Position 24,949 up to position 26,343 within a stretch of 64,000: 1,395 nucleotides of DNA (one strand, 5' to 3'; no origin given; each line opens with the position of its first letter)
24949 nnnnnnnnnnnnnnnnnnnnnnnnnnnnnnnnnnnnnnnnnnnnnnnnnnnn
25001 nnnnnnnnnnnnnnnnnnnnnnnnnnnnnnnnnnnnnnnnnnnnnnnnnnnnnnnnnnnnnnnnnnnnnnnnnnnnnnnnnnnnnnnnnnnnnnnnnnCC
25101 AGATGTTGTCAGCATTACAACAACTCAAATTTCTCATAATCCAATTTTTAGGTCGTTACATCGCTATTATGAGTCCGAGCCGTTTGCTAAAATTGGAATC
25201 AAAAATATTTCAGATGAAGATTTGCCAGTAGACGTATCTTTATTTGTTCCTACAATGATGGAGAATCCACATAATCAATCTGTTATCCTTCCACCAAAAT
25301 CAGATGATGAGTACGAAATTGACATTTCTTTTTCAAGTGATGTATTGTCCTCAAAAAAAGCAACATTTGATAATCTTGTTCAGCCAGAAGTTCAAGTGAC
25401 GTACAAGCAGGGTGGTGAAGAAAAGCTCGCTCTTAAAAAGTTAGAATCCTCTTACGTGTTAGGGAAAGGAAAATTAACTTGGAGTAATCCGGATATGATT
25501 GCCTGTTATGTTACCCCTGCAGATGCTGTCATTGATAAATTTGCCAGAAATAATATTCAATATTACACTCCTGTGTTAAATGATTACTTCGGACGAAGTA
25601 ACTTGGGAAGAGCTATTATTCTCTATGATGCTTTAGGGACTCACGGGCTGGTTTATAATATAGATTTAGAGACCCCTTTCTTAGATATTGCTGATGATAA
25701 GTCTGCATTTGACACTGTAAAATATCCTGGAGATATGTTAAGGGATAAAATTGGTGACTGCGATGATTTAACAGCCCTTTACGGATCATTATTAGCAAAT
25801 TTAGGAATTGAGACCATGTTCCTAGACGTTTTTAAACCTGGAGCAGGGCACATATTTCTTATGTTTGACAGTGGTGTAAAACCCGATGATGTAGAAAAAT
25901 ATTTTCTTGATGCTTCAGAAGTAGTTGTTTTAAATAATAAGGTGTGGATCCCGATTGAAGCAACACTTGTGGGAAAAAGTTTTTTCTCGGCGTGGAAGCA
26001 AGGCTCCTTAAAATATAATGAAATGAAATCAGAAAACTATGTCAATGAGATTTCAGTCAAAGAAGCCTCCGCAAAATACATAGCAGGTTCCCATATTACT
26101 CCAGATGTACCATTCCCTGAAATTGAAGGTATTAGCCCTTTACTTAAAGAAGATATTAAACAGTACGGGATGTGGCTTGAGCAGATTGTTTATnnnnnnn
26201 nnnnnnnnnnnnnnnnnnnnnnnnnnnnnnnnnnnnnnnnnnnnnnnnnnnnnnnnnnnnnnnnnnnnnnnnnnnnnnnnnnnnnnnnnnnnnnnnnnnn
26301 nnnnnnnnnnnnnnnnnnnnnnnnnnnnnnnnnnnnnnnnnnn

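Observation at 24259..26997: Unusual fusion: PorV/PorQ-like beta-barrel + transglutaminase-like Cys-protease core + TPR array, coupled to a CTD-bearing cargo gene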

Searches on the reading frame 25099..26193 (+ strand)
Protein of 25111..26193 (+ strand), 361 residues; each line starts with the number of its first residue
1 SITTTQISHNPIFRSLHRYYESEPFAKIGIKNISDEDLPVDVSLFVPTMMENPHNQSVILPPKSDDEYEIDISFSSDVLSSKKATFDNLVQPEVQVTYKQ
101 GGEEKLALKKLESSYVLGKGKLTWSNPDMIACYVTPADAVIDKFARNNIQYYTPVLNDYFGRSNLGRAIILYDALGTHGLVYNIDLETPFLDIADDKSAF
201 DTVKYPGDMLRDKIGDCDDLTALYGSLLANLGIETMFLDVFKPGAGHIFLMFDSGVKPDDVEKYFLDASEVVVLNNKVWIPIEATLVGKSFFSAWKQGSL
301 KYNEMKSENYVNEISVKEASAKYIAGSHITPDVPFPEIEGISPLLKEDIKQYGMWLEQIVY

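Call 6: search_solved_structures(query=window:25099-26178:+, max_evalue=10, show_alignments=3)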
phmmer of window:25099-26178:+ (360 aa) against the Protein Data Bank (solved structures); distinct sequences matched with E-value up to 10: 0.

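Call 7: search_protein_families(library=pfam, proteins=[window:25099-26178:+], max_evalue=10)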
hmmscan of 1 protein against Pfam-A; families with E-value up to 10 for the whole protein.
window:25099-26178:+ (360 aa): 1 family
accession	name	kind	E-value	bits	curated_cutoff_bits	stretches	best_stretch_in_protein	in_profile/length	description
PF04473.18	DUF553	-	0.0053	16.7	20.5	1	145-242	22-85/140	Transglutaminase-like domain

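Call 15: search_protein_representatives(protein=window:25111-26193:+)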
Query: 361 residues. Proteins with E-value up to 0.001 (for the whole library): 2029; up to 1e-10: 1634; up to 1e-30: 405. The best 150 are listed.
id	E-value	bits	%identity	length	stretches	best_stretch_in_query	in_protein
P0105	2.9e-217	737.2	87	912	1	1-361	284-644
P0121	2.6e-89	316.3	42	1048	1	8-359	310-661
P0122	7.2e-88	311.6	42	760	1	6-351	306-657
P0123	8.4e-85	301.5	42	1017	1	6-349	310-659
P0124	4.8e-84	299.0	41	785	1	9-360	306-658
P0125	5.4e-84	298.8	42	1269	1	5-349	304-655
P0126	5.9e-77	275.7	41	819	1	6-353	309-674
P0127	2.0e-75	270.6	38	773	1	7-352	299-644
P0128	1.1e-59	218.9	97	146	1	251-355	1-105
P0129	4.0e-55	203.8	41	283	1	7-245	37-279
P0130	3.4e-53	197.5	41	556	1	4-235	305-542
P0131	6.1e-51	190.1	35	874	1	10-358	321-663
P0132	7.8e-51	189.7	35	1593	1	8-310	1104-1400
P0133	3.6e-50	187.6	34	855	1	11-340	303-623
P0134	1.0e-49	186.0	36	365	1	117-355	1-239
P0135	4.7e-49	183.9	37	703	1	7-320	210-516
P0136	4.4e-48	180.7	35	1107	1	4-350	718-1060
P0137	5.0e-48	180.5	35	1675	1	10-325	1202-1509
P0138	7.8e-48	179.9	31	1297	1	6-354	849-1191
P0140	1.3e-46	175.9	38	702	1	7-309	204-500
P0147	1.9e-44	168.8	33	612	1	7-351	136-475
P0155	5.2e-44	167.3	34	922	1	15-351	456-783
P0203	1.1e-39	153.1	30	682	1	5-329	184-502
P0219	7.9e-39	150.3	34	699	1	10-321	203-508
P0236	4.7e-38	147.7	34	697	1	4-308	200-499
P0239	5.9e-38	147.4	31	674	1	6-308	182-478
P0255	3.1e-37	145.0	28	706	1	2-323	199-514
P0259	3.7e-37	144.7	31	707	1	9-325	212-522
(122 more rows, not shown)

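Call 20: search_protein_families(library=pfam, proteins=[P0121, P0135, P0147, P0136, P0138, P0132, P0137, P0155], max_evalue=0.001)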
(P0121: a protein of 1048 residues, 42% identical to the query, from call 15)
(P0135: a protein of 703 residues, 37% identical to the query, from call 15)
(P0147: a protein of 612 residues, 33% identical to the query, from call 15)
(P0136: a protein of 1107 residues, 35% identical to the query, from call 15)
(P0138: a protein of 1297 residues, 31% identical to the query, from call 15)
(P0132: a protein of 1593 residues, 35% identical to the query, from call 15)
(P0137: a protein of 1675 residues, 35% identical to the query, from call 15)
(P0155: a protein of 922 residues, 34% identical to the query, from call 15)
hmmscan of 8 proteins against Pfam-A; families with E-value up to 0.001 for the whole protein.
P0121 (1048 aa): 30 families (the best 25 are shown)
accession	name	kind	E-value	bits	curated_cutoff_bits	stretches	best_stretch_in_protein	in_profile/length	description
PF00515.34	TPR_1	-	3.8e-60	197.8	27.8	6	707-739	2-34/34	Tetratricopeptide repeat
PF07719.23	TPR_2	-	1.2e-55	181.4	27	6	707-739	2-34/34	Tetratricopeptide repeat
PF13414.12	TPR_11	-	1.6e-47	159.3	26.8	6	851-884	9-42/42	TPR repeat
PF13431.12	TPR_17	-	5.8e-43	142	24.4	3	858-890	1-33/34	Tetratricopeptide repeat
PF13181.12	TPR_8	-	7e-37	122.9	25.7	1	707-738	2-33/34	Tetratricopeptide repeat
PF13432.12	TPR_16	-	4.2e-33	113.8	32.7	4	945-1005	5-65/65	Tetratricopeptide repeat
PF14559.12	TPR_19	-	4.1e-29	101.1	25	3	849-900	4-55/68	Tetratricopeptide repeat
PF13428.12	TPR_14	-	5.5e-29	98.1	23.5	0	810-843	9-42/44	Tetratricopeptide repeat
PF13176.12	TPR_7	-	7.3e-26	88.5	27.9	1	708-739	1-34/36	Tetratricopeptide repeat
PF13424.12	TPR_12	-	3.4e-25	88.5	30.1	2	707-771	4-76/77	Tetratricopeptide repeat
PF13374.12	TPR_10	-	6.1e-16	58.3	27.5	0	707-735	3-31/42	Tetratricopeptide repeat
PF23914.1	TPR_CcmH_CycH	-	1.1e-15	58.2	42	2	811-896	59-147/158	Cytochrome c-type biogenesis protein H TPR domain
PF25063.1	ARM_TT21_C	-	9e-15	55.5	35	2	681-737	104-160/209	Tetratricopeptide repeat protein 21 C-terminal ARM domain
PF13371.12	TPR_9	-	8.6e-14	51.7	35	1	810-869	3-62/73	Tetratricopeptide repeat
PF12895.13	ANAPC3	-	2.6e-13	50.5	27.2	1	818-894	5-80/82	Anaphase-promoting complex, cyclosome, subunit 3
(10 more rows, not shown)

P0135 (703 aa): 7 families
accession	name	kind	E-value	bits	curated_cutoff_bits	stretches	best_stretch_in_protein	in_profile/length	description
PF00515.34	TPR_1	-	1.8e-10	40.6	27.8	1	608-633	2-27/34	Tetratricopeptide repeat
PF07719.23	TPR_2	-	4.9e-09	36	27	1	645-673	5-33/34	Tetratricopeptide repeat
PF13181.12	TPR_8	-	7e-08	32.5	25.7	1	643-673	3-33/34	Tetratricopeptide repeat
PF13424.12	TPR_12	-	3.1e-06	27.7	30.1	0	574-637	4-75/77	Tetratricopeptide repeat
PF13428.12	TPR_14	-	0.0001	23.1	23.5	0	644-682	4-42/44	Tetratricopeptide repeat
PF13431.12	TPR_17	-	0.00059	20.4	24.4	0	564-594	4-34/34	Tetratricopeptide repeat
PF14559.12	TPR_19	-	0.00083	20.1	25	0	619-681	3-64/68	Tetratricopeptide repeat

P0147 (612 aa): 15 families
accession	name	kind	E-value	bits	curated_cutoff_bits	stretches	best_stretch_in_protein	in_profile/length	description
PF07719.23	TPR_2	-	8.8e-20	69.6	27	2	500-532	2-34/34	Tetratricopeptide repeat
PF14559.12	TPR_19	-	8.9e-20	71.2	25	3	511-569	3-61/68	Tetratricopeptide repeat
PF00515.34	TPR_1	-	9e-20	70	27.8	2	533-566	1-34/34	Tetratricopeptide repeat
PF13431.12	TPR_17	-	9.5e-18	63.4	24.4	2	521-554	1-34/34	Tetratricopeptide repeat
PF13424.12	TPR_12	-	7.6e-17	61.7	30.1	2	500-563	4-75/77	Tetratricopeptide repeat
PF13181.12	TPR_8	-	1.3e-16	59.7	25.7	2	535-566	3-34/34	Tetratricopeptide repeat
PF13176.12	TPR_7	-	1.1e-11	44.2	27.9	1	535-568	1-36/36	Tetratricopeptide repeat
PF13414.12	TPR_11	-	1.1e-10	41.5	26.8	1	540-581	1-42/42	TPR repeat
PF13428.12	TPR_14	-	9.4e-09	35.6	23.5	0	500-541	2-43/44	Tetratricopeptide repeat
PF13432.12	TPR_16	-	5.5e-08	33.5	32.7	1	504-567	2-65/65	Tetratricopeptide repeat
PF13374.12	TPR_10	-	6.9e-07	29.5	27.5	0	501-530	4-33/42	Tetratricopeptide repeat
PF13174.12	TPR_6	-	7.9e-07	29.8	26.3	0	500-527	1-28/33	Tetratricopeptide repeat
PF25063.1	ARM_TT21_C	-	1.8e-06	28.4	35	1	500-563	96-159/209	Tetratricopeptide repeat protein 21 C-terminal ARM domain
PF23914.1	TPR_CcmH_CycH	-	0.00011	22.5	42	0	489-531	111-153/158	Cytochrome c-type biogenesis protein H TPR domain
PF12895.13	ANAPC3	-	0.00013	22.7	27.2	1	512-591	2-80/82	Anaphase-promoting complex, cyclosome, subunit 3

P0136 (1107 aa): 4 families
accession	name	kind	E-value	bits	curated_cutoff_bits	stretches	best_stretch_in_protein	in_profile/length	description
PF07719.23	TPR_2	-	2e-09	37.3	27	0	604-631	7-34/34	Tetratricopeptide repeat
PF00515.34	TPR_1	-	6e-07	29.5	27.8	0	604-631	7-34/34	Tetratricopeptide repeat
PF13181.12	TPR_8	-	1.7e-05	25.1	25.7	0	602-631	5-34/34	Tetratricopeptide repeat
PF13414.12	TPR_11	-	0.00036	20.6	26.8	0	669-690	6-27/42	TPR repeat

P0138 (1297 aa): 10 families
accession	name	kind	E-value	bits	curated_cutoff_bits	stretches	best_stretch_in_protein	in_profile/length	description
PF07494.17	Reg_prop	-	4.4e-71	226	20.4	5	576-598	1-23/24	Two component regulator propeller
PF07495.19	Y_Y_Y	-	1.8e-09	37.8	26.6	1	778-836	5-64/65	Y_Y_Y domain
PF13181.12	TPR_8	-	3.1e-08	33.6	25.7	1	1245-1278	1-34/34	Tetratricopeptide repeat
PF00515.34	TPR_1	-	3.5e-08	33.3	27.8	1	1245-1278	1-34/34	Tetratricopeptide repeat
PF19565.4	DUF6087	-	1.4e-07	32.1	27.1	0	180-211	34-65/99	Family of unknown function (DUF6087)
PF07719.23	TPR_2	-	4.6e-06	26.8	27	1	1245-1278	1-34/34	Tetratricopeptide repeat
PF23907.1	DUF7249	-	2.9e-05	25.4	27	0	551-629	17-85/93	Family of unknown function (DUF7249)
PF13432.12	TPR_16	-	7e-05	23.6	32.7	1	1219-1277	4-63/65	Tetratricopeptide repeat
PF12895.13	ANAPC3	-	0.00018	22.1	27.2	1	1227-1281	4-58/82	Anaphase-promoting complex, cyclosome, subunit 3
PF13424.12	TPR_12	-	0.00051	20.6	30.1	0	1241-1275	39-75/77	Tetratricopeptide repeat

P0132 (1593 aa): 12 families
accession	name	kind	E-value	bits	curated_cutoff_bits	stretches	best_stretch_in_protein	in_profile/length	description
PF07494.17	Reg_prop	-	5e-84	265.7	20.4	6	500-523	1-24/24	Two component regulator propeller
PF07495.19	Y_Y_Y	-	4.3e-09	36.6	26.6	1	1032-1089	6-64/65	Y_Y_Y domain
PF06452.16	CBM9_1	-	8.3e-09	36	23.4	1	85-241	23-154/185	Carbohydrate family 9 binding domain-like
PF20067.5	SSL_N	-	1.8e-08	34.5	18.9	0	758-777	26-45/46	Strictosidine synthase-like, N-terminal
PF08450.18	SGL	-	2e-07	31.3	26.3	0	878-937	42-105/246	SMP-30/Gluconolactonase/LRE-like region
PF07719.23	TPR_2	-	4.9e-07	29.8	27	0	1501-1533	2-34/34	Tetratricopeptide repeat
PF00515.34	TPR_1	-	7.8e-07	29.1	27.8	0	1500-1532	1-33/34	Tetratricopeptide repeat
PF13432.12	TPR_16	-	1.9e-06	28.7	32.7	1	1470-1533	2-64/65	Tetratricopeptide repeat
PF13424.12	TPR_12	-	2.9e-05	24.6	30.1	1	1465-1530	3-75/77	Tetratricopeptide repeat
PF14559.12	TPR_19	-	5.6e-05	23.8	25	0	1458-1486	18-46/68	Tetratricopeptide repeat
PF13181.12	TPR_8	-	0.00058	20.3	25.7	0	1467-1487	3-23/34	Tetratricopeptide repeat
PF13431.12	TPR_17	-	0.00096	19.7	24.4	0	1458-1485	6-33/34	Tetratricopeptide repeat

P0137 (1675 aa): 38 families (the best 25 are shown)
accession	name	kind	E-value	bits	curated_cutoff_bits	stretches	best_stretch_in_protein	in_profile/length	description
PF01436.27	NHL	-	1.5e-71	233.5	20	7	183-210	1-28/28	NHL repeat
PF07719.23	TPR_2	-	2e-56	183.9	27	1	796-827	1-32/34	Tetratricopeptide repeat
PF13432.12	TPR_16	-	2.3e-53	178.6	32.7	4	1039-1096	3-60/65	Tetratricopeptide repeat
PF13414.12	TPR_11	-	5.1e-51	170.6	26.8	6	803-842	1-40/42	TPR repeat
PF14559.12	TPR_19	-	4e-50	168.5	25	5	1043-1100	1-58/68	Tetratricopeptide repeat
PF00515.34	TPR_1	-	4.8e-39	131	27.8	2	1595-1625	1-31/34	Tetratricopeptide repeat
PF13181.12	TPR_8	-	7.3e-37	122.8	25.7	0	835-863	6-34/34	Tetratricopeptide repeat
PF13428.12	TPR_14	-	4.9e-33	110.6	23.5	0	1068-1110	2-44/44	Tetratricopeptide repeat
PF17170.10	DUF5128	-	2.1e-31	109.8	22.9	3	100-169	53-123/321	6-bladed beta-propeller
PF13424.12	TPR_12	-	4.8e-24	84.8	30.1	0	796-860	3-75/77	Tetratricopeptide repeat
PF23914.1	TPR_CcmH_CycH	-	1.2e-23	84.1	42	0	927-1034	45-156/158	Cytochrome c-type biogenesis protein H TPR domain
PF12895.13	ANAPC3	-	1.4e-20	73.7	27.2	0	774-855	1-81/82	Anaphase-promoting complex, cyclosome, subunit 3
PF13431.12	TPR_17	-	2.2e-20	71.6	24.4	0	1584-1614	2-32/34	Tetratricopeptide repeat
PF25021.1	TEN_NHL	-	3.8e-20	72.6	27.1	0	38-83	137-180/357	Teneurin NHL domain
PF13174.12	TPR_6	-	4.8e-17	61.8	26.3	0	969-996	3-30/33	Tetratricopeptide repeat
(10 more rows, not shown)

P0155 (922 aa): 15 families
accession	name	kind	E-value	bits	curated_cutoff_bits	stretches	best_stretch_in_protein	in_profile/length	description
PF07494.17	Reg_prop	-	6.7e-22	75.2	20.4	1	2-22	3-23/24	Two component regulator propeller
PF07719.23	TPR_2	-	8.9e-14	50.9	27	1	843-873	3-33/34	Tetratricopeptide repeat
PF13414.12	TPR_11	-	3.1e-10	40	26.8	1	849-888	2-41/42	TPR repeat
PF13431.12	TPR_17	-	4.6e-10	39.4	24.4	0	863-895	1-33/34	Tetratricopeptide repeat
PF00515.34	TPR_1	-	1e-08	35.1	27.8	1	844-872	4-32/34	Tetratricopeptide repeat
PF13424.12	TPR_12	-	1.3e-08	35.4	30.1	0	846-870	50-74/77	Tetratricopeptide repeat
PF13432.12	TPR_16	-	1.6e-08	35.3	32.7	1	823-875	13-65/65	Tetratricopeptide repeat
PF13176.12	TPR_7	-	8.6e-08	32.1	27.9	0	845-875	3-35/36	Tetratricopeptide repeat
PF14559.12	TPR_19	-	2e-06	28.5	25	0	851-897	1-47/68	Tetratricopeptide repeat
PF13428.12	TPR_14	-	2e-05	25.3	23.5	0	847-882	7-42/44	Tetratricopeptide repeat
PF24575.1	TPR_Slam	-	4.3e-05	24.3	35.2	0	814-860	54-100/104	Surface lipoprotein assembly modifier, N-terminal TPR repeats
PF13181.12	TPR_8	-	5.9e-05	23.4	25.7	0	845-873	5-33/34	Tetratricopeptide repeat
PF13371.12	TPR_9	-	8.3e-05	23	35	1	850-914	4-68/73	Tetratricopeptide repeat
PF13374.12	TPR_10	-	0.00045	20.6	27.5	0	846-869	7-30/42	Tetratricopeptide repeat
PF23914.1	TPR_CcmH_CycH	-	0.00087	19.6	42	0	793-838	107-152/158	Cytochrome c-type biogenesis protein H TPR domain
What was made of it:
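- Closest known: PorU-PorV-PorQ-PorZ attachment complex of Porphyromonas gingivalis. Same: Some relatives fuse the module to Reg_prop + Y_Y_Y propellers of the PorZ/BT4663 type (call 20).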

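Call 24: search_solved_structures(query=A1, max_evalue=10, show_alignments=3)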
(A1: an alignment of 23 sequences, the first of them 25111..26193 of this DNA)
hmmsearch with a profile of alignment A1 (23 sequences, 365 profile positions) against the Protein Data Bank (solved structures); distinct sequences matched with E-value up to 10: 0.
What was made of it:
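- Tried and rejected: Sequence searches of the module against PDB sequences found nothing, either with the single sequence (call 6) or with a 23-sequence profile (call 24).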

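Call 27: find_related_loci(query=A2, collection=genome_contigs, flank=8000)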
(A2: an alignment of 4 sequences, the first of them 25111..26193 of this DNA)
Query A2 (361 aa) in genome_contigs; peptide patterns used: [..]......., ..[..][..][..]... (x = any residue, [..] = any of these).
214 stretches matched a pattern; 181 encode a relative of the query (tblastn E <= 1e-3); the best 80 are kept; 80 distinct loci.
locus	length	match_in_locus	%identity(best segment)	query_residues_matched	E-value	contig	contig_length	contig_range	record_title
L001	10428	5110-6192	95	1-361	0e+0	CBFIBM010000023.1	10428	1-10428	MAG: uncultured bacterium isolate Co_bin_502_strict genome assembly, contig: Co_bin_502_strict_c25, whole genome shotgun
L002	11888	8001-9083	93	1-361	0e+0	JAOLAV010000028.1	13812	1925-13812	Candidatus Neomarinimicrobiota bacterium isolate AH-657-N17 AH-657-N17_NODE_28, whole genome shotgun sequence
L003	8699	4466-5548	89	1-361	0e+0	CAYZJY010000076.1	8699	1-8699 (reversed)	MAG TPA_asm: uncultured bacterium isolate SRP077602_co4_634 genome assembly, contig: NODE_15478_length_8699_cov_8.585493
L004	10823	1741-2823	89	1-361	0e+0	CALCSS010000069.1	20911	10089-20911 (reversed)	MAG TPA_asm: uncultured Candidatus Marinimicrobia bacterium isolate ERR598946_bin.121_CONCOCT_v1.1_MAG genome assembly,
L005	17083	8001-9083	89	1-361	0e+0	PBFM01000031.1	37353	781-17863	MAG: Candidatus Neomarinimicrobiota bacterium isolate SP3097 82714, whole genome shotgun sequence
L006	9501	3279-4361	89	1-361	0e+0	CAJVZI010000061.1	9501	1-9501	TPA_asm: uncultured bacterium isolate ERR598968_bin.126_MetaBAT_v2.12.1_MAG genome assembly, contig: NODE_10612_length_9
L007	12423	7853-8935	89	1-361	0e+0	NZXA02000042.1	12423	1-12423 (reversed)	MAG: bacterium isolate NAT430 31978, whole genome shotgun sequence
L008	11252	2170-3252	90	1-361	0e+0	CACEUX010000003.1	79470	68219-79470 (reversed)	uncultured Candidatus Marinimicrobia bacterium isolate AG-404-J18 genome assembly, contig: AG-404-J18_NODE_3, whole geno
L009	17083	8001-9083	89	1-361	0e+0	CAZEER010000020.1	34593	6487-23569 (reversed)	MAG TPA_asm: uncultured bacterium isolate SRP077602_co3_785 genome assembly, contig: NODE_1271_length_34593_cov_9.019544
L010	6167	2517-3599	88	1-361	0e+0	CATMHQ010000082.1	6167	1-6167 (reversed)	MAG: uncultured Candidatus Marinimicrobia bacterium isolate SRR3967319_bin.30_MetaWRAP_v1.3_MAG genome assembly, contig:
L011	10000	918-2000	89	1-361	0e+0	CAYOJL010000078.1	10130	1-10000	MAG TPA_asm: uncultured bacterium isolate SRP092796_co3_567 genome assembly, contig: NODE_14638_length_10130_cov_7.78213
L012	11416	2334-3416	89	1-361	0e+0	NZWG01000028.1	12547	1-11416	MAG: Candidatus Neomarinimicrobiota bacterium isolate NAT52 20387, whole genome shotgun sequence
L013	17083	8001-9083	89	1-361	0e+0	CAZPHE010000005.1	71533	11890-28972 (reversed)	MAG TPA_asm: uncultured bacterium isolate SRP077602_co3_673 genome assembly, contig: NODE_245_length_71533_cov_6.560116,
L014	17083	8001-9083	87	1-361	0e+0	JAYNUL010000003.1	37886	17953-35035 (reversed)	MAG: Candidatus Neomarinimicrobiota bacterium isolate 139536_S27_metabat_bins_2.tsv.030_sub NODE_549_length_37886_cov_8.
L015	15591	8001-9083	89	1-361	0e+0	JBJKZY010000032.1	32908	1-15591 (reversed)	MAG: Candidatus Neomarinimicrobiota bacterium isolate LRMED-178 Marinisomatales-LRMED-178-C4012, whole genome shotgun se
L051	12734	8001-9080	45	1-360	9e-107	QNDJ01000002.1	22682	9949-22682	MAG: candidate division KSB1 bacterium isolate B21_G16 B21_Guay16_scaffold_00953, whole genome shotgun sequence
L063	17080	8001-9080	43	1-360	4e-100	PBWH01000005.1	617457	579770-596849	MAG: Gemmatimonadetes bacterium isolate RS821 886, whole genome shotgun sequence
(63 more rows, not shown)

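Call 30: predict_structure(alignment_id=A1)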
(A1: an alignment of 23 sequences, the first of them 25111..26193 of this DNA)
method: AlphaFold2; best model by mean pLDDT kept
length: 361 residues; sequences in the alignment: 23
mean_pLDDT: 89.6   pTM: 0.88
mean pLDDT of the five models: 89.6, 89.4, 88.3, 88.2, 88.2
residues with pLDDT >= 90: 232; 70-90: 108; 50-70: 21; < 50: 0
segments of 3 or more residues with pLDDT < 50: none
pLDDT, mean of each block of 10 residues (from residue 1): 79 89 90 93 91 92 93 82 75 92 89 89 90 93 94 89 92 93 77 68 92 94 98 97 91 96 91 97 95 97 96 96 83 73 88 91 88
secondary structure, 60 per line:
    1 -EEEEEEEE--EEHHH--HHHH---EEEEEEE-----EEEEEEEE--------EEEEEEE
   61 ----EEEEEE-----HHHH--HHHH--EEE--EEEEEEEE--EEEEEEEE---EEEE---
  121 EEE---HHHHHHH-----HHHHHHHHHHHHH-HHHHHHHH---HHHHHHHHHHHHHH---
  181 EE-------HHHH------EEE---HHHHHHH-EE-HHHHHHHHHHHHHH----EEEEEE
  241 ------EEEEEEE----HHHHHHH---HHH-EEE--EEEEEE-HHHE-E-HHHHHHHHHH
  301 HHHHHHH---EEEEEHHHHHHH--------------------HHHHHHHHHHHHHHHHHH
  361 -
elements in order: E2-9 H19-22 E26-32 E38-45 E54-60 E65-70 H76-79 H82-85 E88-90 E93-100 E103-110 E114-117 E121-123 H127-133 H139-151 H153-160 H164-177 H190-193 E200-202 H206-212 H217-230 E235-240 E247-253 H258-264 E272-274 E277-282 H291-307 E311-315 H316-322 H343-360

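Call 32: fold_search(model_id=the predicted structure, library=pdb)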
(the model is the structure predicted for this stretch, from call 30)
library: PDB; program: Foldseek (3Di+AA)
matches with E <= 10: 1586; with E <= 0.001: 19
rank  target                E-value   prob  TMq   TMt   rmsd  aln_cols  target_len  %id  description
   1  9qk2_G                7.7e-05  1.00  0.20  0.08  11.8       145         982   14  Structure of the Complement classical and lectin pathway C3 convertase in complex with substrate C3 (released 2025-12-24)
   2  7p4l_C                1.2e-04  1.00  0.22  0.17   6.4       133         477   12  Crystal structure of the trimeric ectodomain of archaeal Fusexin1 (Fsx1) (released 2022-07-13)
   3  9u62_D                1.3e-04  1.00  0.21  0.09  11.1       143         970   15  AP pathways C3 convertase C3bBbP and C3 complex (released 2026-01-14)
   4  7p4l_B                1.5e-04  1.00  0.22  0.17   6.2       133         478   11  Crystal structure of the trimeric ectodomain of archaeal Fusexin1 (Fsx1) (released 2022-07-13)
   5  7p4l_A                1.5e-04  1.00  0.22  0.17   6.4       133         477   12  Crystal structure of the trimeric ectodomain of archaeal Fusexin1 (Fsx1) (released 2022-07-13)
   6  8u01                  2.1e-04  1.00  0.21  0.09   5.0       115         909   12  Crystal Structure of the Glycoside Hydrolase Family 2 TIM Barrel-domain Containing Protein from Phocaeicola plebeius (released 2023-09-27)
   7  8b7d                  2.1e-04  1.00  0.21  0.44   6.2       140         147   11  Luminal domain of TMEM106B (released 2023-07-19)
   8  2a73_B                2.3e-04  1.00  0.21  0.09   5.4       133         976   14  Human Complement Component C3 (released 2005-09-27)
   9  9u61_D                2.8e-04  1.00  0.20  0.08  11.3       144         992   15  CP/MBL pathways C3 convertase C4b2a and C3 complex (released 2026-01-14)
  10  1xf1_A                3.3e-04  1.00  0.19  0.08   7.4       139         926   16  Structure of C5a peptidase- a key virulence factor from Streptococcus (released 2005-11-22)
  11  5k93_A                4.4e-04  1.00  0.20  0.31   5.4       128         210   12  PapD wild-type chaperone (released 2016-07-20)
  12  1qpp_B                6.3e-04  1.00  0.21  0.32   5.4       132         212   11  CRYSTAL STRUCTURES OF SELF CAPPING PAPD CHAPERONE HOMODIMERS (released 1999-07-07)
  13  1yyc_MODEL_1_A        6.3e-04  0.98  0.17  0.28   7.1       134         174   13  Solution Structure of a putative late embryogenesis abundant (LEA) protein At2g46140.1 (released 2005-04-05)
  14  5mhn_B                7.1e-04  1.00  0.23  0.13   5.1       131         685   11  FXIIIa in complex with the inhibitor ZED2360 (released 2017-12-20)
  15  3eif                  7.1e-04  0.99  0.15  0.07   7.5       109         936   17  1.9 angstrom crystal structure of the active form of the C5a peptidase from Streptococcus pyogenes (ScpA) (released 2009-02-24)
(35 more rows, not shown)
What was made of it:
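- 25111..25479 (+): Ig-like beta-sandwich (residues 285-407), the first half of the conserved module. Foldseek hits are to Ig-like sandwiches, including those of complement C3, PapD and factor XIII (call 32).
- Closest known: Transglutaminase-like cysteine enzyme superfamily. Same: As in TG2 and factor XIII, an Ig-like sandwich precedes the core (call 32).
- Tried and rejected: Foldseek with the whole module was dominated by the Ig-like sandwich (call 32).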
